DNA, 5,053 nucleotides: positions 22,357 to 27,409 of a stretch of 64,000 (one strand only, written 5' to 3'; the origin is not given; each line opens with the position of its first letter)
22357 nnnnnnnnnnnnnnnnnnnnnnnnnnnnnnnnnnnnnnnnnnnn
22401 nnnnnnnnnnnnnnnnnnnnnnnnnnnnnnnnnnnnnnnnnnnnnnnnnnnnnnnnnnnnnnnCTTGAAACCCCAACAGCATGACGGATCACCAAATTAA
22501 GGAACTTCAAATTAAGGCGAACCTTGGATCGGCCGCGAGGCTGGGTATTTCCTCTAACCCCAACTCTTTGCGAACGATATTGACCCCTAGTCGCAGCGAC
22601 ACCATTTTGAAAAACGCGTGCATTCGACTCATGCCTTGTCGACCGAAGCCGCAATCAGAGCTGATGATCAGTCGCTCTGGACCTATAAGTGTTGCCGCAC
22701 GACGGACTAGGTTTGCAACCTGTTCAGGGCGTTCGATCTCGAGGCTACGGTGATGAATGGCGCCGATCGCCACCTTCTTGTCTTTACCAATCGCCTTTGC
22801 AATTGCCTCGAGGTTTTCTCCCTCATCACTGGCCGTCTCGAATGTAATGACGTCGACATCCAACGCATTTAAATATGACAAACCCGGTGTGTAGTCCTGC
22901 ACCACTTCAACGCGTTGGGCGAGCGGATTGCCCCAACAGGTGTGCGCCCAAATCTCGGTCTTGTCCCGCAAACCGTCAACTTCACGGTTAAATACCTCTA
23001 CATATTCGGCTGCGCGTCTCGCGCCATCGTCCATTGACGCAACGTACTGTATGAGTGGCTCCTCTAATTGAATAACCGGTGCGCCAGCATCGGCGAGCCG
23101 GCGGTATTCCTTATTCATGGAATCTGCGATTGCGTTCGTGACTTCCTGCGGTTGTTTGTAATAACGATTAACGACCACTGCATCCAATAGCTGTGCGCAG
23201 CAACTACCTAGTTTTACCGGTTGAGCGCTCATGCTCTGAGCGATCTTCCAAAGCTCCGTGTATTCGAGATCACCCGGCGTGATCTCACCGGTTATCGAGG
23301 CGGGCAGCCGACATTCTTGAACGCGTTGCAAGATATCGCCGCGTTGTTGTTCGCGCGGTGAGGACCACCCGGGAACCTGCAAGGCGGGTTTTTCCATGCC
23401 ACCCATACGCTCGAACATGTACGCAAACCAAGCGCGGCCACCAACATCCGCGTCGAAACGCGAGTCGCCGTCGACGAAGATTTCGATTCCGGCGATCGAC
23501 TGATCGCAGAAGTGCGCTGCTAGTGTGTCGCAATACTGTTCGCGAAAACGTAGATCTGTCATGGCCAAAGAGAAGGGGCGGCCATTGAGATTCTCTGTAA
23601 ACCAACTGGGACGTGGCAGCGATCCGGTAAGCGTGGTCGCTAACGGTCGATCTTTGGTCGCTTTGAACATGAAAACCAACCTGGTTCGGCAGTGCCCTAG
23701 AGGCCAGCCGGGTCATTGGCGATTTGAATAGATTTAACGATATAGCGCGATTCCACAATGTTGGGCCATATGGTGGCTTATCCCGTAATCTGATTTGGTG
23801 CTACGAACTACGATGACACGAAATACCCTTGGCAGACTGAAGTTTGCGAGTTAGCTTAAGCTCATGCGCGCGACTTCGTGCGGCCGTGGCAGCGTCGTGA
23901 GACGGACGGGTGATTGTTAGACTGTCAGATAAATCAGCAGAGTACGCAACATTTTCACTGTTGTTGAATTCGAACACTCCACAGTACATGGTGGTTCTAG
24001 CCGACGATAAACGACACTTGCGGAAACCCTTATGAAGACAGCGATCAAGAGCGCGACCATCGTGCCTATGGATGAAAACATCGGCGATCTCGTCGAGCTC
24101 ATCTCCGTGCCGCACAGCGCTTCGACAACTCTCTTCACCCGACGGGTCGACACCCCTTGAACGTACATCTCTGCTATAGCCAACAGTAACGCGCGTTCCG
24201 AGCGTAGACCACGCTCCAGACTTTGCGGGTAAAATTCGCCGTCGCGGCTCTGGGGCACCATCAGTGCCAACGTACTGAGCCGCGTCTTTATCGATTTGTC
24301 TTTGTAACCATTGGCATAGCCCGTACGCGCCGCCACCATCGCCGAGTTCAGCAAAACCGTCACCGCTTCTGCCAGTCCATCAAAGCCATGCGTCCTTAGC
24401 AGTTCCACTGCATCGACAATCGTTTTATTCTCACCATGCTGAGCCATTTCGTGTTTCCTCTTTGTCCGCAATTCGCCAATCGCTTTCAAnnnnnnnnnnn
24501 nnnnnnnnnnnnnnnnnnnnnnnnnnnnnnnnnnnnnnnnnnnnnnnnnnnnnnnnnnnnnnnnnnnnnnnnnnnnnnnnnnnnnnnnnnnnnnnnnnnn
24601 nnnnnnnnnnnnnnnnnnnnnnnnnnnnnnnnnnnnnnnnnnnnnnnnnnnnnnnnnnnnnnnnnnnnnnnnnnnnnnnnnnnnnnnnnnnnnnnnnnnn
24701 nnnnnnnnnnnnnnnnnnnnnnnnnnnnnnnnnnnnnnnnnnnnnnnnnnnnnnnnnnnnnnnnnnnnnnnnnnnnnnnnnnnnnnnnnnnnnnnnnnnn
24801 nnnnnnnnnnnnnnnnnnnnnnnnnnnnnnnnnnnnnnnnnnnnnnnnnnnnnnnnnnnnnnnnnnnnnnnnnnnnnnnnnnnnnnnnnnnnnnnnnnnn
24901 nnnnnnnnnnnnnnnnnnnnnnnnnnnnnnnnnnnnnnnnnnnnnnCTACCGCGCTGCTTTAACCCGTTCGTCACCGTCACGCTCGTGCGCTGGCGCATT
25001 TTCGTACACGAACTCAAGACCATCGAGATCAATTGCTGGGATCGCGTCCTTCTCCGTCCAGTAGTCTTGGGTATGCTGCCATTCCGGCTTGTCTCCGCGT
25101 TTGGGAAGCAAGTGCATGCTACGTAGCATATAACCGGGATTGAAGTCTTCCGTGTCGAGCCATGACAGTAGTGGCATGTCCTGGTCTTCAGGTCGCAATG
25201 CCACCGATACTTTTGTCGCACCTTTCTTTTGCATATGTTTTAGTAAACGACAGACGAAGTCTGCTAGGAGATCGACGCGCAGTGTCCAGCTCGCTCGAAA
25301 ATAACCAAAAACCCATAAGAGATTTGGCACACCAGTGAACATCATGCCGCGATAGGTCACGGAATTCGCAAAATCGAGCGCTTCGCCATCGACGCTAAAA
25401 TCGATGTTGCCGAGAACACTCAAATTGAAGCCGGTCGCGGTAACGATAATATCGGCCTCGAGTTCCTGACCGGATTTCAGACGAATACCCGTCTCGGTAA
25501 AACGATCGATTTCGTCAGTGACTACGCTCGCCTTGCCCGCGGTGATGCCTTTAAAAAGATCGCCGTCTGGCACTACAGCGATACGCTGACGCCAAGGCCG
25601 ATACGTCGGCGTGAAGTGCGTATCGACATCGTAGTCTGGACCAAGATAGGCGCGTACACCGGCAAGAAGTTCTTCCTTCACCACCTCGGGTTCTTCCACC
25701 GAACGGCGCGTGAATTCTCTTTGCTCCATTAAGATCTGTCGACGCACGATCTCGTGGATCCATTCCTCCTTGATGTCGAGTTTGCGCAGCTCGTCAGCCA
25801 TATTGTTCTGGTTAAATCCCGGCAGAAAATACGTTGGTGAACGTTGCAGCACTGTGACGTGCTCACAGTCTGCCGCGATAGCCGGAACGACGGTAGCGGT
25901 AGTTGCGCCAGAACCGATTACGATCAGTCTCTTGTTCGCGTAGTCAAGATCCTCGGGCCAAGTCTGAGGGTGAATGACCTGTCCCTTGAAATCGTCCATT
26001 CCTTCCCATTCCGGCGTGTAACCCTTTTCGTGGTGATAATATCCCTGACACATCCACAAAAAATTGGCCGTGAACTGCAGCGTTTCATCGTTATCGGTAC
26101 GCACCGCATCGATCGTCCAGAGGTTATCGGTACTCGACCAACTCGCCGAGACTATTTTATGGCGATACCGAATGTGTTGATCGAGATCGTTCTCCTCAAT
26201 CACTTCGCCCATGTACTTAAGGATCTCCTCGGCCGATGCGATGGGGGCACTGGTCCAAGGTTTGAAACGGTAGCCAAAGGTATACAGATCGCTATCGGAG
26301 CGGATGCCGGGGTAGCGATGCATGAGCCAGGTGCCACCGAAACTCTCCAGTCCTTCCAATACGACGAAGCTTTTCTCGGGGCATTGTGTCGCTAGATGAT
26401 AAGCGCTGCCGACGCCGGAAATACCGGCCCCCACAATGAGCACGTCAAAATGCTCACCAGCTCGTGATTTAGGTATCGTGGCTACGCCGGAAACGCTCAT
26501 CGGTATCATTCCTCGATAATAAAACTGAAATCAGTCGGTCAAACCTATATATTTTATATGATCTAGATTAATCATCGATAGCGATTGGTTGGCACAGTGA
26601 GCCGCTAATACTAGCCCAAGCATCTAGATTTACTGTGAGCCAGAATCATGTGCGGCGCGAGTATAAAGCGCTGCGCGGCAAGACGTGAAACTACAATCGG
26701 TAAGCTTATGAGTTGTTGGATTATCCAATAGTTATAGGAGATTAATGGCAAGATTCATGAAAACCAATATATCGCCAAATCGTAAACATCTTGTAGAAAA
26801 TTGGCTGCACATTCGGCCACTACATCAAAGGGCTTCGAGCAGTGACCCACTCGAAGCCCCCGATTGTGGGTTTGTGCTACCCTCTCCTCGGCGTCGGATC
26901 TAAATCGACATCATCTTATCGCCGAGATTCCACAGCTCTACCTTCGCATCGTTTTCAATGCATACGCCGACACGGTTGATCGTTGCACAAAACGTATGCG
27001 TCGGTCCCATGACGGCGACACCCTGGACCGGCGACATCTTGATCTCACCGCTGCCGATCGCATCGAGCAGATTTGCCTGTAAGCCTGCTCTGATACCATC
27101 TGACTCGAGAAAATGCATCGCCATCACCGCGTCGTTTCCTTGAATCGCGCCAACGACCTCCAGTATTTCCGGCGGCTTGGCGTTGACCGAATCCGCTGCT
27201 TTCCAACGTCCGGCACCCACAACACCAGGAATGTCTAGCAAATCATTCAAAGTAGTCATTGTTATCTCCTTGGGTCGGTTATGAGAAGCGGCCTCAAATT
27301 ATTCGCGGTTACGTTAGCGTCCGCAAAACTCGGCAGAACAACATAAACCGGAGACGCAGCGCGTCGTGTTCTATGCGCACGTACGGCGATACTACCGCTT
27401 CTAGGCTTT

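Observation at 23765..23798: Perfectly conserved 34-nt palindrome-containing element upstream of both 90%-identical MetE-like paralogs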

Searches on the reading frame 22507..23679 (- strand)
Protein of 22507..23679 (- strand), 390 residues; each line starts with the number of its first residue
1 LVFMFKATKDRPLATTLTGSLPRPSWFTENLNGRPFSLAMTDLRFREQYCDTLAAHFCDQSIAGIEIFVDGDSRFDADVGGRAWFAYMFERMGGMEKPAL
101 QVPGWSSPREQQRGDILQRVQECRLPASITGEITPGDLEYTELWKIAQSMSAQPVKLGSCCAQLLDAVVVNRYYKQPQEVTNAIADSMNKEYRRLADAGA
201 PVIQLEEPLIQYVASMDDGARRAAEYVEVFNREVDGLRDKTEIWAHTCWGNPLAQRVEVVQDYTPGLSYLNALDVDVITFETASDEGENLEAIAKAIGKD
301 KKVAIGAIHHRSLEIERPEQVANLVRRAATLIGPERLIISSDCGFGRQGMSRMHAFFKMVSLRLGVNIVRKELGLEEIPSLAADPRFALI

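Call 8: search_protein_families(library=pfam, proteins=[window:22507-23679:-])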
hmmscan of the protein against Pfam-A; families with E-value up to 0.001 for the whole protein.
window:22507-23679:- (390 aa): 2 families
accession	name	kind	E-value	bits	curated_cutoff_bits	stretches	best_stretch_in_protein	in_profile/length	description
PF01717.24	Meth_synt_2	-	2.6e-21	76.7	21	1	110-352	78-310/324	Cobalamin-independent synthase, Catalytic domain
PF01208.23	URO-D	-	0.0002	20.9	23.9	1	178-345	177-327/346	Uroporphyrinogen decarboxylase (URO-D)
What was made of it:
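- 22507..23670 (-): MetE-like (Meth_synt_2) paralog 1, 387 aa. First gene of the decayed cluster 1, followed by a TonB-dependent receptor at 20214-22463. Pfam (call 8).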

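Call 14: find_encoding_contigs(protein=window:22507-23670:-, flank=3000, max_places=6)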
Protein window:22507-23670:- (387 aa): no gene with exactly this product is on record in the collection.

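Call 15: find_homologous_proteins(query=window:22507-23670:-)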
Query window:22507-23670:- (387 aa): 2554 proteins with E <= 0.001 among 8000 candidates; the best 120 are listed.
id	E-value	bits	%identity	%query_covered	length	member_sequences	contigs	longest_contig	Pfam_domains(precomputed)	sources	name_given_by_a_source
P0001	1.0e-259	879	100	100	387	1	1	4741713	PF01717.25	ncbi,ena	-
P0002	1.9e-231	786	88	100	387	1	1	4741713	PF01717.25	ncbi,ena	-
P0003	1.5e-200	684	75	100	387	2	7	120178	PF01717.25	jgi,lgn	-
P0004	3.1e-158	545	63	100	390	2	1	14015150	PF01717.25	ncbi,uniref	ncbi:hypothetical protein [Sorangium sp. So ce131]|uniref:hypothetical protein n=1 Tax=Sorangium sp.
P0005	1.4e-156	540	60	100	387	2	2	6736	PF01717.25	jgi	jgi:5-methyltetrahydropteroyltriglutamate--homocysteine methyltransferase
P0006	6.9e-155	534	60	100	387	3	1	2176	PF01717.25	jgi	jgi:5-methyltetrahydropteroyltriglutamate--homocysteine methyltransferase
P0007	4.5e-154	531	61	100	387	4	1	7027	PF01717.25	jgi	jgi:5-methyltetrahydropteroyltriglutamate--homocysteine methyltransferase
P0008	1.1e-153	530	59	100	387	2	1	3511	PF01208.24,PF01717.25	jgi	jgi:5-methyltetrahydropteroyltriglutamate--homocysteine methyltransferase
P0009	7.7e-152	524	60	100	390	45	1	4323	PF01717.25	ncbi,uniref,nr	ncbi:hypothetical protein BE17_07050 [Sorangium cellulosum]|uniref:Cobalamin-independent methionine 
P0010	1.4e-150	520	60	100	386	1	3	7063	PF01208.24,PF01717.25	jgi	jgi:5-methyltetrahydropteroyltriglutamate--homocysteine methyltransferase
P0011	6.8e-150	517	59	100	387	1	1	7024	PF01208.24,PF01717.25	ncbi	ncbi:MAG: cobalamin-independent methionine synthase II family protein [Gammaproteobacteria bacterium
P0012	1.1e-149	517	59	100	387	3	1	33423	PF01717.25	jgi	jgi:5-methyltetrahydropteroyltriglutamate--homocysteine methyltransferase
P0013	1.4e-149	516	58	100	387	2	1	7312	PF01717.25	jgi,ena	-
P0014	2.9e-149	515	58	100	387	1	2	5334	PF01717.25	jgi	jgi:methionine synthase II (cobalamin-independent)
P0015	3.2e-149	515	58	100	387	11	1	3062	PF01717.25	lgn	-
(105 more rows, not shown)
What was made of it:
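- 22507..23670 (-): Identical to P0001 (call 15).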

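Call 16: find_encoding_contigs(protein=P0003, flank=6000, max_places=8)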
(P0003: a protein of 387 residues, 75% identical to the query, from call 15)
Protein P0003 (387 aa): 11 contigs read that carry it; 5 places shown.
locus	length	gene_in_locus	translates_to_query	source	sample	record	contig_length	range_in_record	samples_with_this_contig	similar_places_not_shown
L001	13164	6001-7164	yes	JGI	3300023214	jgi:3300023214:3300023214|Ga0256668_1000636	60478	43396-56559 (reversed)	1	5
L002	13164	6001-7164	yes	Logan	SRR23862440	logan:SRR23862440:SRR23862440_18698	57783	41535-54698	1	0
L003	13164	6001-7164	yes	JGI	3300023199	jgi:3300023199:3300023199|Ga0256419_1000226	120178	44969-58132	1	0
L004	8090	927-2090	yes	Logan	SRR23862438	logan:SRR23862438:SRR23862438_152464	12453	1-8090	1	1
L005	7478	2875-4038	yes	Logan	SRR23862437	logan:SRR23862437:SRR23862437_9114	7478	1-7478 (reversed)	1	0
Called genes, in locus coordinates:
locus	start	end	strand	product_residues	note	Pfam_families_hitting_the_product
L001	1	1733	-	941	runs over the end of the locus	PF01230:HIT, PF11969:DcpS_C (weak), PF00270:DEAD (weak), PF04851:ResIII, PF00271:Helicase_C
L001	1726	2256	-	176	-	PF10263:SprT-like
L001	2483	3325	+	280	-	PF04116:FA_hydroxylase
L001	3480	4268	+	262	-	PF01435:Peptidase_M48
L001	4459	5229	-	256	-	PF07505:DUF5131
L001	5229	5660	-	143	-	-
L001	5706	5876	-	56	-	-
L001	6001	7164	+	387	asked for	PF01717:Meth_synt_2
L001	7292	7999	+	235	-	PF00941:FAD_binding_5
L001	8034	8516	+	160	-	PF00111:Fer2 (weak), PF01799:Fer2_2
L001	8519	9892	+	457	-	PF01315:Ald_Xan_dh_C, PF02738:MoCoBD_1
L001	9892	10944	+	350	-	PF20256:MoCoBD_2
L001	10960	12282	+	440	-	PF01979:Amidohydro_1, PF07969:Amidohydro_3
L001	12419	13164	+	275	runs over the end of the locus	PF04909:Amidohydro_2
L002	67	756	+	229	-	PF00392:GntR, PF07729:FCD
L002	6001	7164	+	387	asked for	PF01717:Meth_synt_2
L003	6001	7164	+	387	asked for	PF01717:Meth_synt_2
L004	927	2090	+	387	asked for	PF01717:Meth_synt_2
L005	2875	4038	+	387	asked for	PF01717:Meth_synt_2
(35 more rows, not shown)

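Call 17: find_encoding_contigs(protein=P0001, flank=1000, max_places=3)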
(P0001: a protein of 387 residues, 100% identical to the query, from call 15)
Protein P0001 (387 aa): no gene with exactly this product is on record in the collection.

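Call 22: find_related_loci(query=A2, collection=genome_contigs, flank=3000)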
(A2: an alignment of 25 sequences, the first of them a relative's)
Query A2 (387 aa) in genome_contigs; peptide patterns used: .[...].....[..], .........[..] (x = any residue, [..] = any of these).
599 stretches matched a pattern (row limit reached: there are more); 592 encode a relative of the query (tblastn E <= 1e-3); the best 80 are kept; 80 distinct loci.
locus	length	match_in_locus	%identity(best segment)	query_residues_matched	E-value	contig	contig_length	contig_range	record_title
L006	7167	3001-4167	63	1-387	6e-165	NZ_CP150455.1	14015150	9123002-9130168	Sorangium sp. So ce131 chromosome, complete genome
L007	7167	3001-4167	62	1-387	4e-162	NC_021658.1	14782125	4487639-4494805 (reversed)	Sorangium cellulosum So0157-2, complete sequence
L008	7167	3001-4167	61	1-387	3e-161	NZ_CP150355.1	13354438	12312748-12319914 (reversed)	Sorangium sp. So ce1000 chromosome, complete genome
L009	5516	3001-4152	59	4-387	1e-157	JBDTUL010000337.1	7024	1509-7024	MAG: Gammaproteobacteria bacterium isolate cluster3_bin.43 NODE_55167_length_7024_cov_4.379394, whole genome shotgun seq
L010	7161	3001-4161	56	1-387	4e-144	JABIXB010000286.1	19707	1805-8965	MAG: Rhodospirillaceae bacterium isolate SI073_bin108 k141_2790501, whole genome shotgun sequence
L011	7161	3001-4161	54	1-387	4e-143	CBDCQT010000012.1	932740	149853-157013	MAG: Alphaproteobacteria bacterium isolate e3c776a9-cacd-4c18-a30b-cff54c8cb4cc genome assembly, contig: contig_12, whol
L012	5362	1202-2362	55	1-387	6e-143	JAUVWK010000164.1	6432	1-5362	MAG: Alphaproteobacteria bacterium isolate CSMAG_1188 CSMAG_1188_k127_7187730_length_6432_cov_122.8815, whole genome sho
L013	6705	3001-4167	54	1-387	3e-142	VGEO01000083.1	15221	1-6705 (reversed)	MAG: Alphaproteobacteria bacterium isolate K_Offshore_80m_m2_115 K_Offshore_80m_m2_115_Ga0194132_10008103, whole genome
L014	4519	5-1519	54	1-387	2e-141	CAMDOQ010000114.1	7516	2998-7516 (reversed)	MAG: Rhizobium sp. Q54 isolate TH-11nov19-65 genome assembly, contig: TH-11nov19-C24491, whole genome shotgun sequence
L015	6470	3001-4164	54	1-387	4e-139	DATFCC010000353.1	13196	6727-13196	MAG TPA_asm: Hyphomicrobiaceae bacterium isolate SMAG_U8544 k141_2014299, whole genome shotgun sequence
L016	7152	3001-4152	54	5-387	1e-138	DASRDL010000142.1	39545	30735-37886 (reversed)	MAG TPA_asm: Hyphomicrobiaceae bacterium isolate SMAG_U9979 k141_24003, whole genome shotgun sequence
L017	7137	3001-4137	55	1-378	7e-138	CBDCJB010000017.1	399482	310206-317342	MAG: Gammaproteobacteria bacterium isolate 73aac9d3-0341-4cc4-bdea-3f58c6bb4f33 genome assembly, contig: contig_17, whol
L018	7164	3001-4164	53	1-387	1e-137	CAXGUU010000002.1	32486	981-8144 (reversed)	MAG TPA_asm: uncultured bacterium isolate ERR594338_binner13_Refined_124 genome assembly, contig: ERZ11848501.1849, whol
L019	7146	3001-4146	55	1-381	2e-137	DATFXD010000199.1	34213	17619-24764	MAG TPA_asm: Hyphomicrobiaceae bacterium isolate SMAG_U9508 k141_9707758, whole genome shotgun sequence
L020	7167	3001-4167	54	1-387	2e-141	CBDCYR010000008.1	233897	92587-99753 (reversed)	MAG: Alphaproteobacteria bacterium isolate 61ea418e-1a9a-4c42-89d8-c143e3827dfe genome assembly, contig: contig_8, whole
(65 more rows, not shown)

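Call 24: list_cluster_members(proteins=[P0001, P0002, P0003])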
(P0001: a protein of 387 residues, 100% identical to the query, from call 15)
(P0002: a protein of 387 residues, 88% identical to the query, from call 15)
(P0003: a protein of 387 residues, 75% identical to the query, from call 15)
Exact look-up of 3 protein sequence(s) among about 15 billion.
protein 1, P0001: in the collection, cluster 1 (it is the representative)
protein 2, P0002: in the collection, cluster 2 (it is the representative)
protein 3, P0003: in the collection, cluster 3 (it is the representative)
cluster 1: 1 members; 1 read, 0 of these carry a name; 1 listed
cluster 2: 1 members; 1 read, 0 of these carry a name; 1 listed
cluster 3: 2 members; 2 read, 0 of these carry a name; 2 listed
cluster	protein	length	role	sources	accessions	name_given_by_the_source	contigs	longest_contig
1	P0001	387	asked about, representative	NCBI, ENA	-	-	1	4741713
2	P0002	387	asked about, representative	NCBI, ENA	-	-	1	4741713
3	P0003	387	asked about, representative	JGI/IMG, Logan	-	-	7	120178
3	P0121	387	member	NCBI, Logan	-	-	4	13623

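Call 43: find_encoding_contigs(protein=P0003, flank=10000, max_places=3)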
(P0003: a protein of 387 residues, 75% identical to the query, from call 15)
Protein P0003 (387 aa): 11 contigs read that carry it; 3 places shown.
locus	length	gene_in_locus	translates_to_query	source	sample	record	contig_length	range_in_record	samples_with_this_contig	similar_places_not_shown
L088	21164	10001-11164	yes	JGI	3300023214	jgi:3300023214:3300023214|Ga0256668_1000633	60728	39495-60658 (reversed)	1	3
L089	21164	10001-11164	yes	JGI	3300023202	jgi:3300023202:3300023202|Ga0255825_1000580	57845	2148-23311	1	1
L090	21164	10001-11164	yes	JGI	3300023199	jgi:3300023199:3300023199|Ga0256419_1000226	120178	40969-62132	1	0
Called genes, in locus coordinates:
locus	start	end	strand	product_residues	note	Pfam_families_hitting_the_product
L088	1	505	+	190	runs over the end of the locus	?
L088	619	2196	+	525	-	PF00501:AMP-binding, PF13193:AMP-binding_C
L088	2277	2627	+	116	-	-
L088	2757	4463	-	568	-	PF04851:ResIII, PF00271:Helicase_C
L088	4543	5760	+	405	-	-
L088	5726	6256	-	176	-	PF10263:SprT-like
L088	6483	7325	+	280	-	PF04116:FA_hydroxylase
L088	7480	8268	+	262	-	PF01435:Peptidase_M48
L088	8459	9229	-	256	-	PF07505:DUF5131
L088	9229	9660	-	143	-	-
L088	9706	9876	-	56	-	-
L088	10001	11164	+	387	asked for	PF01717:Meth_synt_2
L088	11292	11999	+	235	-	PF00941:FAD_binding_5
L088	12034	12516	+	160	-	PF00111:Fer2 (weak), PF01799:Fer2_2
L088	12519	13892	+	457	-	PF01315:Ald_Xan_dh_C, PF02738:MoCoBD_1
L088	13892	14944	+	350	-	PF20256:MoCoBD_2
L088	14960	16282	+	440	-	PF01979:Amidohydro_1, PF07969:Amidohydro_3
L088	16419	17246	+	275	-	PF04909:Amidohydro_2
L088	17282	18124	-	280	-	PF02311:AraC_binding, PF07883:Cupin_2 (weak), PF00165:HTH_AraC (weak), PF12833:HTH_18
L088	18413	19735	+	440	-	-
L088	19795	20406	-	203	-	PF01209:Ubie_methyltran, PF08241:Methyltransf_11, PF08242:Methyltransf_12, PF13649:Methyltransf_25, PF13847:Methyltransf_31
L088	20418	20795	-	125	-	-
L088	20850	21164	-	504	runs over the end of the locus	PF00501:AMP-binding, PF13193:AMP-binding_C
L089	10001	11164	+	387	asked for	PF01717:Meth_synt_2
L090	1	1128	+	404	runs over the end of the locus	PF00108:Thiolase_N, PF00109:ketoacyl-synt (weak), PF02803:Thiolase_C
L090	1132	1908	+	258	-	PF00106:adh_short, PF08659:KR, PF13561:adh_short_C2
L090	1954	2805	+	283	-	PF22622:MFE-2_hydrat-2_N, PF13452:FAS1_DH_region (faint), PF01575:MaoC_dehydratas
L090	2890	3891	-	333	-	PF02423:OCD_Mu_crystall, PF01488:Shikimate_DH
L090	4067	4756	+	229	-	PF00392:GntR, PF07729:FCD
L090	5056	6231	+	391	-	PF01244:Peptidase_M19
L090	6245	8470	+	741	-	PF07715:Plug, PF00593:TonB_dep_Rec_b-barrel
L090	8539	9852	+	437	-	PF07690:MFS_1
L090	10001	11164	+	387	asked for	PF01717:Meth_synt_2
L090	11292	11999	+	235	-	PF00941:FAD_binding_5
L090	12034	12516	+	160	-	PF00111:Fer2 (weak), PF01799:Fer2_2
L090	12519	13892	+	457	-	PF01315:Ald_Xan_dh_C, PF02738:MoCoBD_1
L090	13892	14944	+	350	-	PF20256:MoCoBD_2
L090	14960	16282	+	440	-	PF01979:Amidohydro_1, PF07969:Amidohydro_3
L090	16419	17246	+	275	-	PF04909:Amidohydro_2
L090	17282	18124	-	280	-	PF02311:AraC_binding, PF07883:Cupin_2 (weak), PF00165:HTH_AraC (weak), PF12833:HTH_18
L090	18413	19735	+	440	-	-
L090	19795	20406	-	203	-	PF01209:Ubie_methyltran, PF08241:Methyltransf_11, PF08242:Methyltransf_12, PF13649:Methyltransf_25, PF13847:Methyltransf_31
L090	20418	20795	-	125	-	-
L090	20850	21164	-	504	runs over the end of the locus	PF00501:AMP-binding, PF13193:AMP-binding_C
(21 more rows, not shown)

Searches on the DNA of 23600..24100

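Call 55: search_rna_families(source=window, start=23600, end=24100, threshold=evalue, max_evalue=10)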
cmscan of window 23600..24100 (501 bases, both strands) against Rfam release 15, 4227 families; matches with E-value up to 10: 1.
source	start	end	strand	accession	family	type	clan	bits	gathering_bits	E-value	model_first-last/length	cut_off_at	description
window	23949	23967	-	RF01977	HOTAIRM1_3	Gene; lncRNA;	-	11.1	37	4.2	41-59/59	no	HOX antisense intergenic RNA myeloid 1 conserved region 3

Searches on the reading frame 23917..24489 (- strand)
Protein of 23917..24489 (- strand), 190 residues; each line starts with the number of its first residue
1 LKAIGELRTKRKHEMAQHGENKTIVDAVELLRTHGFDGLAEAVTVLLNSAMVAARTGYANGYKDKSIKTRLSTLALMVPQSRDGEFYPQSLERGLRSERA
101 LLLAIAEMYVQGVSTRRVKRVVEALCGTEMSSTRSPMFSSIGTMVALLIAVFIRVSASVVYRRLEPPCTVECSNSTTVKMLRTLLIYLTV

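Call 20: search_protein_families(library=pfam, proteins=[window:23917-24489:-])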
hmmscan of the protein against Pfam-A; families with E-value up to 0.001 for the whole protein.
window:23917-24489:- (190 aa): 1 family
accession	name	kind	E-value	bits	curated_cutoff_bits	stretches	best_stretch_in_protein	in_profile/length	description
PF00872.24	Transposase_mut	-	2.9e-22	79.5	21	1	52-133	54-135/379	Transposase, Mutator family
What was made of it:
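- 23917..23953 (+): Site a1, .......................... It is divergent from c1 and precedes an amidohydrolase remnant (ATG 24032) that is cut after about 20 codons by an IS256-like fragment. Transposase_mut fragment in call 20.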

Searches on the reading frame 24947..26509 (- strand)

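Call 8: search_protein_families(library=pfam, proteins=[window:24947-26509:-])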
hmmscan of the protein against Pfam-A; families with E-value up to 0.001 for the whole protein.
window:24947-26509:- (520 aa): 8 families
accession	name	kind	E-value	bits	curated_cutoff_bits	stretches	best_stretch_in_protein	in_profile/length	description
PF00743.25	FMO-like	-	5.2e-12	45.4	22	1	93-229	83-220/532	Flavin-binding monooxygenase-like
PF07992.20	Pyr_redox_2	-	3.2e-07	30.5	26.1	1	21-252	1-204/291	Pyridine nucleotide-disulphide oxidoreductase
PF13450.12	NAD_binding_8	-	2.4e-06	28.2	21.9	1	25-72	1-46/68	NAD(P)-binding Rossmann-like domain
PF13738.12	Pyr_redox_3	-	6.4e-06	26.1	30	1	24-225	1-197/305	Pyridine nucleotide-disulphide oxidoreductase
PF13434.12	Lys_Orn_oxgnase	-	6.8e-06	25.9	21.3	1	107-272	106-270/339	L-lysine 6-monooxygenase/L-ornithine 5-monooxygenase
PF01946.23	Thi4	-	6.9e-06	25.9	26.2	1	21-62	18-59/235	Thi4 family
PF01266.30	DAO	-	7.3e-06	26.2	27.9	1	22-58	1-35/353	FAD dependent oxidoreductase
PF01488.26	Shikimate_DH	-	0.00011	22.8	24.3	0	190-225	10-46/138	Shikimate / quinate 5-dehydrogenase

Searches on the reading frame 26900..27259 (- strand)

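Call 32: search_protein_families(library=pfam, proteins=[window:26900-27259:-])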
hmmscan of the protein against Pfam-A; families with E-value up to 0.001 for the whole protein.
window:26900-27259:- (119 aa): 1 family
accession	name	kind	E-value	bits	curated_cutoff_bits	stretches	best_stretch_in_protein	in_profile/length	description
PF09941.14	DUF2173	-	1.7e-06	28.7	26.1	1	4-105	2-95/106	Uncharacterized conserved protein (DUF2173)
